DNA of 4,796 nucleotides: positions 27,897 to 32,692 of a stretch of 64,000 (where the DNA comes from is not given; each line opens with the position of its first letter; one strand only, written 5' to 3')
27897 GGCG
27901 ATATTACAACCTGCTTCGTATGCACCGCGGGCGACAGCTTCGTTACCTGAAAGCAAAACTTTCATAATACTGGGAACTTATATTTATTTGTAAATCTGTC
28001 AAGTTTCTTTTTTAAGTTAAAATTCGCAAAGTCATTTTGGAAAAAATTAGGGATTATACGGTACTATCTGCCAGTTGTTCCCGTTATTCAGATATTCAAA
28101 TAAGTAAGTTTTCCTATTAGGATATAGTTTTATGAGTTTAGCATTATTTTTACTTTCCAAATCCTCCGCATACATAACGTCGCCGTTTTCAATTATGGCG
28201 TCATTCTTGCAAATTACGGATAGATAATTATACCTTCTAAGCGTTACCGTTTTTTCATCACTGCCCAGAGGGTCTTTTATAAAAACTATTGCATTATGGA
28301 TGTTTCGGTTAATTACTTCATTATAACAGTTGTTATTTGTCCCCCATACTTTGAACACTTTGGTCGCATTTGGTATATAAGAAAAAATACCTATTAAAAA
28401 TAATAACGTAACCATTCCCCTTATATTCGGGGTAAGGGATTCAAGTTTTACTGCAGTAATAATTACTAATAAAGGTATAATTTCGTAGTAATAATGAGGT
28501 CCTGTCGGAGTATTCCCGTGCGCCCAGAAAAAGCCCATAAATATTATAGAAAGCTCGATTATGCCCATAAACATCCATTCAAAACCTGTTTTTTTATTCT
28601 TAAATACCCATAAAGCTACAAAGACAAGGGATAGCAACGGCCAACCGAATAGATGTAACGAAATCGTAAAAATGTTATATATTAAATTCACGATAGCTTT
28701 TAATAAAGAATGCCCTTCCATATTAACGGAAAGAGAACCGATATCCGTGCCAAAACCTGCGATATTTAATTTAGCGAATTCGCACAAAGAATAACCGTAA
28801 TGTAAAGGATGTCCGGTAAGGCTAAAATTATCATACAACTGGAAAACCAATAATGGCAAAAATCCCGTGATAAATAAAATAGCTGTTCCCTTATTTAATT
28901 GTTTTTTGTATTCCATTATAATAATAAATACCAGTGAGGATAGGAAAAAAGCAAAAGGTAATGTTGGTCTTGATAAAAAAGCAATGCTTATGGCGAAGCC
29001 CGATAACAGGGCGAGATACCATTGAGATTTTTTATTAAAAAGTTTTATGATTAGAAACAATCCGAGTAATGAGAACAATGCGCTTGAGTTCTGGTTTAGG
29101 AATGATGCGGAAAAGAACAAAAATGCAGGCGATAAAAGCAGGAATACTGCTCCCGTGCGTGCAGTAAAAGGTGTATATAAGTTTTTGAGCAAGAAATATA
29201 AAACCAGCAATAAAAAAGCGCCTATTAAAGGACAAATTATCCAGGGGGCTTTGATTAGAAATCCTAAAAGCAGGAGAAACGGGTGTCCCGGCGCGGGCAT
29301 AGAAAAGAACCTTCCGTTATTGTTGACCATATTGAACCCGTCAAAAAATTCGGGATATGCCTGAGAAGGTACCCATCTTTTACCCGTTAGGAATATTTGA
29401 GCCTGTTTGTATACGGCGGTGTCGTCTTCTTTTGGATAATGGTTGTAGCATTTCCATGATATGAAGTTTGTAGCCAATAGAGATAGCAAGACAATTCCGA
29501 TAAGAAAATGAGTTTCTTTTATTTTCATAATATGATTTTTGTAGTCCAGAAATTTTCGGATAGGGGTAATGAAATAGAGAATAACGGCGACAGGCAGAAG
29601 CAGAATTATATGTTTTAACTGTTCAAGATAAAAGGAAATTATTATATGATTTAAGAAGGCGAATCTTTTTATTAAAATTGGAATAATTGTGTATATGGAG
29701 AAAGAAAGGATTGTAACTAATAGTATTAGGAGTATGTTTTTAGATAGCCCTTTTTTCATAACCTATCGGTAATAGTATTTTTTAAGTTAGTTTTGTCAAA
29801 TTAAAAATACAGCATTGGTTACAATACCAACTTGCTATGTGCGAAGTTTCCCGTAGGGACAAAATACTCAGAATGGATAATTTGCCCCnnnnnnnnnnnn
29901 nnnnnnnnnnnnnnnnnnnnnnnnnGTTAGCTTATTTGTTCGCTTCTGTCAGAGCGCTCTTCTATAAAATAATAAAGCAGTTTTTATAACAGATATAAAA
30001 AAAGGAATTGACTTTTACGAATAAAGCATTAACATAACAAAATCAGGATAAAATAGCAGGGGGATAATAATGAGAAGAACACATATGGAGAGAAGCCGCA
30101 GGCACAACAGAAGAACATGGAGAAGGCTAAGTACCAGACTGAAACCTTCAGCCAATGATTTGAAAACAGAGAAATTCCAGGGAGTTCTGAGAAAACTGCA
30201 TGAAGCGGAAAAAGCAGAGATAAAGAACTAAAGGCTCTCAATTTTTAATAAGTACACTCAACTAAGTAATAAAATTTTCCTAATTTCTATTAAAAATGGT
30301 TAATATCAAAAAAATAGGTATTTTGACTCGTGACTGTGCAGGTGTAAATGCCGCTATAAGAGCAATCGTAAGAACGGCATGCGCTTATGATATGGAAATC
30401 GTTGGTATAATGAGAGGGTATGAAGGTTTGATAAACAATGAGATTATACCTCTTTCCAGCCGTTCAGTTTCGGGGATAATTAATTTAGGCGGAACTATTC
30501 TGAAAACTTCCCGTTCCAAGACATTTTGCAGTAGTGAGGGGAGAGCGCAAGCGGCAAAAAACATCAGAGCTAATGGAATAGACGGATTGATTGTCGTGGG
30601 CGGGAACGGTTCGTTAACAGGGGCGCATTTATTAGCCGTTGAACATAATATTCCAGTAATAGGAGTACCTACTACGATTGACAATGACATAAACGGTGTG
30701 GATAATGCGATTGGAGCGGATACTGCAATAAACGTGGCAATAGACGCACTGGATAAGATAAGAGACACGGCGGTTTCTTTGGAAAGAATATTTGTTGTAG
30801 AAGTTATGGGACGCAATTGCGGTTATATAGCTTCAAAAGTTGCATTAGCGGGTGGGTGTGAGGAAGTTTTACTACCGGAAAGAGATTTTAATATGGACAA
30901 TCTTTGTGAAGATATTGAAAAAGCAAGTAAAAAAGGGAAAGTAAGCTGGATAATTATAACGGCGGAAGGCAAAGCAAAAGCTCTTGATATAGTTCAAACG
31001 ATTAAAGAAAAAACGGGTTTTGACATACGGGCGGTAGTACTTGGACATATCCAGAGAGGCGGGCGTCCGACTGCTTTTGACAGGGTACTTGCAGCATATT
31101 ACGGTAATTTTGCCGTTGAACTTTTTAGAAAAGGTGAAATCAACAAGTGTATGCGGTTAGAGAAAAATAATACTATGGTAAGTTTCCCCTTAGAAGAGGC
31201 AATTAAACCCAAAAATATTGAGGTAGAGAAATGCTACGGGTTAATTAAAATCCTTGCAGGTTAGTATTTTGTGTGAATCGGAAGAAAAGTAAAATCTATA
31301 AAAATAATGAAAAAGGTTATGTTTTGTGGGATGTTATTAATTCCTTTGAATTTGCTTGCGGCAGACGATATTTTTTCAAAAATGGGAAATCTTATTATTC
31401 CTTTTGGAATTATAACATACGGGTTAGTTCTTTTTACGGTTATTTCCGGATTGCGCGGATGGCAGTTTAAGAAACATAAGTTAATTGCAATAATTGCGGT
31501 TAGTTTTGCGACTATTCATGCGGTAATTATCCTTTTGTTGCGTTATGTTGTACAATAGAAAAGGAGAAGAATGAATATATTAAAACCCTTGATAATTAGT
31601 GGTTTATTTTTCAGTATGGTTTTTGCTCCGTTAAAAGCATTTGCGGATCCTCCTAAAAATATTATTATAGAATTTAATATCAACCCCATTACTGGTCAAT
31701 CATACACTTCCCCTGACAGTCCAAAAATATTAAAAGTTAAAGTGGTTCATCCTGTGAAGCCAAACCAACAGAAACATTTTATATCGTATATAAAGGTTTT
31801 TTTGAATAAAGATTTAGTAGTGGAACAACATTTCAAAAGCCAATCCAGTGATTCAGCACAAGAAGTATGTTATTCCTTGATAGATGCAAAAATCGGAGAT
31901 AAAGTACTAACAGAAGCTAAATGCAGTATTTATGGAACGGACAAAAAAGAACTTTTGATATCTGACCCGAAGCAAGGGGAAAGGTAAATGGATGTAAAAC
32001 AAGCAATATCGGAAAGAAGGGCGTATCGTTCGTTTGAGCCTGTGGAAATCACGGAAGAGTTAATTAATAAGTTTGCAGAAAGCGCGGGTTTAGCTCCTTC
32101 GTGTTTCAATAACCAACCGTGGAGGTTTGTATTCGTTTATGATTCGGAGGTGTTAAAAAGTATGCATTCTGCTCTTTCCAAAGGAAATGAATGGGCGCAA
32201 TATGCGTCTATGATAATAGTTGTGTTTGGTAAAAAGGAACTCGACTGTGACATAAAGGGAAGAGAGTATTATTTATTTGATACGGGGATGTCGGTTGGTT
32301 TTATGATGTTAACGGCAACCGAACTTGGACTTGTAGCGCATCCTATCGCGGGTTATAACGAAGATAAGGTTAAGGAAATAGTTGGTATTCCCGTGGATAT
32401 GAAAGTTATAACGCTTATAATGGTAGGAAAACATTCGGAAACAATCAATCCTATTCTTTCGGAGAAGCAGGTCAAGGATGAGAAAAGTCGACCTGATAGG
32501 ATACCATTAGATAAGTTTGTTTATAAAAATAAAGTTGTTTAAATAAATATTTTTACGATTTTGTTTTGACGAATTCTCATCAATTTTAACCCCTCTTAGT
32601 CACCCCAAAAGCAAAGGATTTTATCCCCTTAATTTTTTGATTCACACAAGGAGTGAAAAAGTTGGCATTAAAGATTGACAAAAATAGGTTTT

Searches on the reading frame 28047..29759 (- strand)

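Call 61: search_protein_families(library=pfam, proteins=[window:28047-29759:-], max_evalue=0.0001)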
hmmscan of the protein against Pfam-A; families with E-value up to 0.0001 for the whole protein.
window:28047-29759:- (570 aa): 1 family
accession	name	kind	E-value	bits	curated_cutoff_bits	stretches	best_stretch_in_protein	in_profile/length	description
PF13231.12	PMT_2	-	2e-06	28.6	26.1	1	162-305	14-153/160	Dolichyl-phosphate-mannose-protein mannosyltransferase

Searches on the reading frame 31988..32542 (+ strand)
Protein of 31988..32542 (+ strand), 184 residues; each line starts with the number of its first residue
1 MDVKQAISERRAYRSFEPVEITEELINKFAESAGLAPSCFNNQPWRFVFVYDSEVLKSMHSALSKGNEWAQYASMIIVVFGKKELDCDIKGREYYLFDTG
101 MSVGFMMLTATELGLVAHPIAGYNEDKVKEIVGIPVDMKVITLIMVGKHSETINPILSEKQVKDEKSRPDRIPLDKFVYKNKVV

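Call 60: search_protein_families(library=pfam, proteins=[window:31988-32542:+], max_evalue=0.0001)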
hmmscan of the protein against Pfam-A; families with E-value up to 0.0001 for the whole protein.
window:31988-32542:+ (184 aa): 2 families
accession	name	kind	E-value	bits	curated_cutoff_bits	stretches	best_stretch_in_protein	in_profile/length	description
PF00881.29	Nitroreductase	-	9.2e-21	75.2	23.5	2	7-64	1-58/167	Nitroreductase family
PF14512.11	TM1586_NiRdase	-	4.8e-09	36.6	27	1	24-57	158-191/215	Putative TM nitroreductase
